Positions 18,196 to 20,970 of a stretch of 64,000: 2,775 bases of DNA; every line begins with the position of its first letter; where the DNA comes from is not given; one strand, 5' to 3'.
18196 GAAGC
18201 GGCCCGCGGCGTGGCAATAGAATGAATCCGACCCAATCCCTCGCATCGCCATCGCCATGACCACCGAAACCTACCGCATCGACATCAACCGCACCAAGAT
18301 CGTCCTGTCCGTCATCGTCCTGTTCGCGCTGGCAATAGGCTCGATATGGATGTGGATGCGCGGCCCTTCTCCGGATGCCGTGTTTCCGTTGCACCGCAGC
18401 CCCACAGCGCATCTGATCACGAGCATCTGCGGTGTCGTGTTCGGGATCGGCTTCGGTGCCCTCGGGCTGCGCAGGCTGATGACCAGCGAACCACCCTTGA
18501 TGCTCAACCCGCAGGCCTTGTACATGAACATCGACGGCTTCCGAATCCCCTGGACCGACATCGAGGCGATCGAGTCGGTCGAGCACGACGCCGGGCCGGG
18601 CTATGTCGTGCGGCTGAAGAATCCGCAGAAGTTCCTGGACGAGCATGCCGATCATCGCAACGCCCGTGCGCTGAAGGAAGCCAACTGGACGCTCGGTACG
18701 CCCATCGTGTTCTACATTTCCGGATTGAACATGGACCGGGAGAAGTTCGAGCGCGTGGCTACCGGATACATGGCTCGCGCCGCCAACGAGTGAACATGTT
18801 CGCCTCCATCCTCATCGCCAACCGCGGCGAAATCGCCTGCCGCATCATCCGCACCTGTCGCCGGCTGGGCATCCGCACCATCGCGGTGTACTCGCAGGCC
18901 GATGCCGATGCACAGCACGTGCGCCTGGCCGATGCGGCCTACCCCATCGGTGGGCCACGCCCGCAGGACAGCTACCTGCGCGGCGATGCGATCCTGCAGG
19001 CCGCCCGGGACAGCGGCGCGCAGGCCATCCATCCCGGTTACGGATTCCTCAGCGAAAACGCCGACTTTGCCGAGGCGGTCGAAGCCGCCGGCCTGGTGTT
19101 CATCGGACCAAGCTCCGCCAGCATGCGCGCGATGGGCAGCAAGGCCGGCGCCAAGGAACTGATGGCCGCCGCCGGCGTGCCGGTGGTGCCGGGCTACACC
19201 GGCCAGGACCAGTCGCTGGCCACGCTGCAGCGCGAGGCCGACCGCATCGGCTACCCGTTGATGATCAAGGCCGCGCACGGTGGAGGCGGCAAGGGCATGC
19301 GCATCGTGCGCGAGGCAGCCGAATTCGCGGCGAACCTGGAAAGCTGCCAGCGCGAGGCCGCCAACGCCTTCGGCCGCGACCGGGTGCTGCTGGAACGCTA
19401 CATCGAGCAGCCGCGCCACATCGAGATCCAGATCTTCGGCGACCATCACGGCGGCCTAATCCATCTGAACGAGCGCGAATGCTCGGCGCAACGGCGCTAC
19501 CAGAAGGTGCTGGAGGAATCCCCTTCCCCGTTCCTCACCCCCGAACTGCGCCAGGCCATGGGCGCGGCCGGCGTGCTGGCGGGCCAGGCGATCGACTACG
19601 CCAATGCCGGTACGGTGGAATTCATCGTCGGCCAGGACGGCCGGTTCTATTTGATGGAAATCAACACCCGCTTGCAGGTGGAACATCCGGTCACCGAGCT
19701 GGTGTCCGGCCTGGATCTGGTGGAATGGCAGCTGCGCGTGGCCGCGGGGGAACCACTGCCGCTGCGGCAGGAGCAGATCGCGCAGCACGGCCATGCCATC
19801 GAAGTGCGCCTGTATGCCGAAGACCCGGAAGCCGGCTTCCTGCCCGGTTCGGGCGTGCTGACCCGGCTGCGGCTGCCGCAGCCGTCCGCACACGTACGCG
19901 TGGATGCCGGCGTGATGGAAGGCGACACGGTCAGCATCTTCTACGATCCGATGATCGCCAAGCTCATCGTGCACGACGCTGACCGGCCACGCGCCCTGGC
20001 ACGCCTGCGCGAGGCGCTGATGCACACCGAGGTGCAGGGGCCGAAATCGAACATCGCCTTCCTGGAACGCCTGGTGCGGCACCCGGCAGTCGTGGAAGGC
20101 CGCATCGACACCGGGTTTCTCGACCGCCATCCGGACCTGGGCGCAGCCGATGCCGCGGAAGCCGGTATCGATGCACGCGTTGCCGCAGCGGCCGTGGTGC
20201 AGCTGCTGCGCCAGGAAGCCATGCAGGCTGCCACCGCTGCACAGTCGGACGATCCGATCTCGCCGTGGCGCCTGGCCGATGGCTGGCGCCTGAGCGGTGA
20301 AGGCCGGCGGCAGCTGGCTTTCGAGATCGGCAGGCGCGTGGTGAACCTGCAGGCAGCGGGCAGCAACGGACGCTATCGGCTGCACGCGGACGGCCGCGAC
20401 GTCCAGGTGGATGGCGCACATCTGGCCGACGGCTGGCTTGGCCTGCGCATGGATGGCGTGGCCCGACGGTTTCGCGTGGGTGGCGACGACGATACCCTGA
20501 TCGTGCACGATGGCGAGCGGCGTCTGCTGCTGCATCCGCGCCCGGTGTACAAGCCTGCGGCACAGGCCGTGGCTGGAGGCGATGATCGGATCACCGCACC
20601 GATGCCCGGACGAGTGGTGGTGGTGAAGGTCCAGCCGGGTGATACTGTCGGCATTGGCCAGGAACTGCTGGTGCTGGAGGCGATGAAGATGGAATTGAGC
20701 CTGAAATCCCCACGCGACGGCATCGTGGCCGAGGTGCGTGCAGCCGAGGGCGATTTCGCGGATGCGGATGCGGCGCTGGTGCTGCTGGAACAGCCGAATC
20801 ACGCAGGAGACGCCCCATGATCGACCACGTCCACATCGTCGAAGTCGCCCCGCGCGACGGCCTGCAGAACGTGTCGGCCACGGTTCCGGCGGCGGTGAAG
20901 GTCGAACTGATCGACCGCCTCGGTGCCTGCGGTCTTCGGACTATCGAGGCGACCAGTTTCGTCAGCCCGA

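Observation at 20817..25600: Leucine-catabolic operon extended by a PAS-GGDEF-EAL protein, a GNAT and an SDR, all with overlapping start/stop codons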

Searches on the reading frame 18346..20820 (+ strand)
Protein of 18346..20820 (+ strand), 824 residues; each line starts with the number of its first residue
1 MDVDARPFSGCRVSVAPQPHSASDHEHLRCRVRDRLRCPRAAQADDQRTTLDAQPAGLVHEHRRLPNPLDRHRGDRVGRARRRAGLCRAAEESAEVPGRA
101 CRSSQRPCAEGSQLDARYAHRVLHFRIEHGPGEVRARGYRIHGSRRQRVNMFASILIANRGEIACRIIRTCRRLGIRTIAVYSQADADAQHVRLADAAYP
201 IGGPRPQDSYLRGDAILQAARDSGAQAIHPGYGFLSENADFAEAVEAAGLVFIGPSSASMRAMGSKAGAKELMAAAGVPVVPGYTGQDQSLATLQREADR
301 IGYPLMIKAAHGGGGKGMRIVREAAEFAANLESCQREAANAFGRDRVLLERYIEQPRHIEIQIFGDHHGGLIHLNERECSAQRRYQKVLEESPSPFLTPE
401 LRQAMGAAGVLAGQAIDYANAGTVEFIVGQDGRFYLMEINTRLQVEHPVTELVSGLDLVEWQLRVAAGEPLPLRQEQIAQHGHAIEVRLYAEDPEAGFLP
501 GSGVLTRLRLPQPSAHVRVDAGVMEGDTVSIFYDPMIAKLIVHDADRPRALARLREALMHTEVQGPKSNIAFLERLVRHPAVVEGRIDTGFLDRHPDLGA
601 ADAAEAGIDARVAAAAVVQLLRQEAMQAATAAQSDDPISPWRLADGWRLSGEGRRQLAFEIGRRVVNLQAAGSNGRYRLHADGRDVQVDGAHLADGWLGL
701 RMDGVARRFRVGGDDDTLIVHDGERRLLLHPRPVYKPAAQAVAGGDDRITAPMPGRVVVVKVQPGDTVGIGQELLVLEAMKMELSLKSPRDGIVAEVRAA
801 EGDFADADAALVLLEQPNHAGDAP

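Call 5: search_protein_families(library=pfam, proteins=[window:18346-20820:+])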
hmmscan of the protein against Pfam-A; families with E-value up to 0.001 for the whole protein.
window:18346-20820:+ (824 aa): 8 families
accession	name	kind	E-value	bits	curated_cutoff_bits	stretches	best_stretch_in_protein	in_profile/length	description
PF02786.22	CPSase_L_D2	-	1.4e-69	234.3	19.8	1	266-472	2-209/211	Carbamoyl-phosphate synthase L chain, ATP binding domain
PF00289.28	Biotin_carb_N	-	2.2e-46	157.3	25.5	1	151-260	1-110/110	Biotin carboxylase, N-terminal domain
PF02785.25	Biotin_carb_C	-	1.3e-35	122.2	32.4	1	486-593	1-107/108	Biotin carboxylase C-terminal domain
PF21139.3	BT_MCC_alpha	-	3.4e-17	63.4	31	1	610-732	3-116/118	Methylcrotonyl-CoA carboxylase, alpha-subunit, BT domain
PF00364.28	Biotin_lipoyl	-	5.3e-16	58.7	22.1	1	748-813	2-72/73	Biotin-requiring enzyme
PF07478.18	Dala_Dala_lig_C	-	1.9e-09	37.8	24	1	272-441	1-174/204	D-ala D-ala ligase C-terminus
PF02222.28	ATP-grasp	-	1.3e-05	25.4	27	1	275-442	5-162/179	ATP-grasp domain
PF13437.12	HlyD_3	-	0.00012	23.2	22.2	0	749-778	2-31/106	HlyD family secretion protein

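Call 41: search_protein_families(library=ncbifam, proteins=[window:18796-20820:+], max_evalue=0.00001)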
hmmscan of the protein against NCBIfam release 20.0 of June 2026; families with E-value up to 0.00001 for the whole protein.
window:18796-20820:+ (674 aa): 35 families (the best 25 are shown)
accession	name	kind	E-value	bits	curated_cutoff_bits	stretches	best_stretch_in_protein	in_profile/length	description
NF009554.0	PRK12999.1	equivalog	7.6e-177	590.3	965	2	2-455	5-465/1147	pyruvate carboxylase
NF006367.0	PRK08591.1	subfamily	1.4e-176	587.7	597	1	1-445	1-444/451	acetyl-CoA carboxylase biotin carboxylase subunit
TIGR02712.1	urea_carbox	equivalog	4.6e-174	581.1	1303.85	2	2-445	1-442/1201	urea carboxylase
NF006406.0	PRK08654.1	equivalog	3.1e-168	560.3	739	1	1-450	1-448/499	acetyl-CoA carboxylase biotin carboxylase subunit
TIGR00514.1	accC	equivalog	1.1e-166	555.2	626.5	1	2-446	2-445/449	acetyl-CoA carboxylase biotin carboxylase subunit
NF009471.0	PRK12833.1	equivalog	1.9e-163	544.4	686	1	4-443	7-445/467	acetyl-CoA carboxylase biotin carboxylase subunit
TIGR01235.1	pyruv_carbox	equivalog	9e-161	536.8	1114.45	2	4-448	1-454/1143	pyruvate carboxylase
NF004085.0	PRK05586.1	equivalog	9.5e-158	525.7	723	1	1-444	1-443/448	acetyl-CoA carboxylase biotin carboxylase subunit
NF005525.0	PRK07178.1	equivalog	9.1e-151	502.7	768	1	1-466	1-463/471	acetyl-CoA carboxylase biotin carboxylase subunit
NF006287.0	PRK08463.1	equivalog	6.9e-144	480.2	775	1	1-445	1-444/479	acetyl-CoA carboxylase subunit A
NF006286.0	PRK08462.1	equivalog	7.1e-144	480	740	1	3-445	5-444/445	acetyl-CoA carboxylase biotin carboxylase subunit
NF004173.0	PRK05641.1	equivalog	8.4e-20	71.9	199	1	581-663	67-151/153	putative acetyl-CoA carboxylase biotin carboxyl carrier protein subunit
NF002378.0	PRK01372.1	subfamily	4.2e-15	55.3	243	1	107-291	93-269/305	D-alanine--D-alanine ligase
NF006079.0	PRK08225.1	equivalog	2.2e-14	53.3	95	1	598-664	3-69/70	acetyl-CoA carboxylase biotin carboxyl carrier protein subunit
TIGR01205.1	D_ala_D_alaTIGR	subfamily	2.2e-14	53.2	245.65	1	87-291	78-285/318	D-alanine--D-alanine ligase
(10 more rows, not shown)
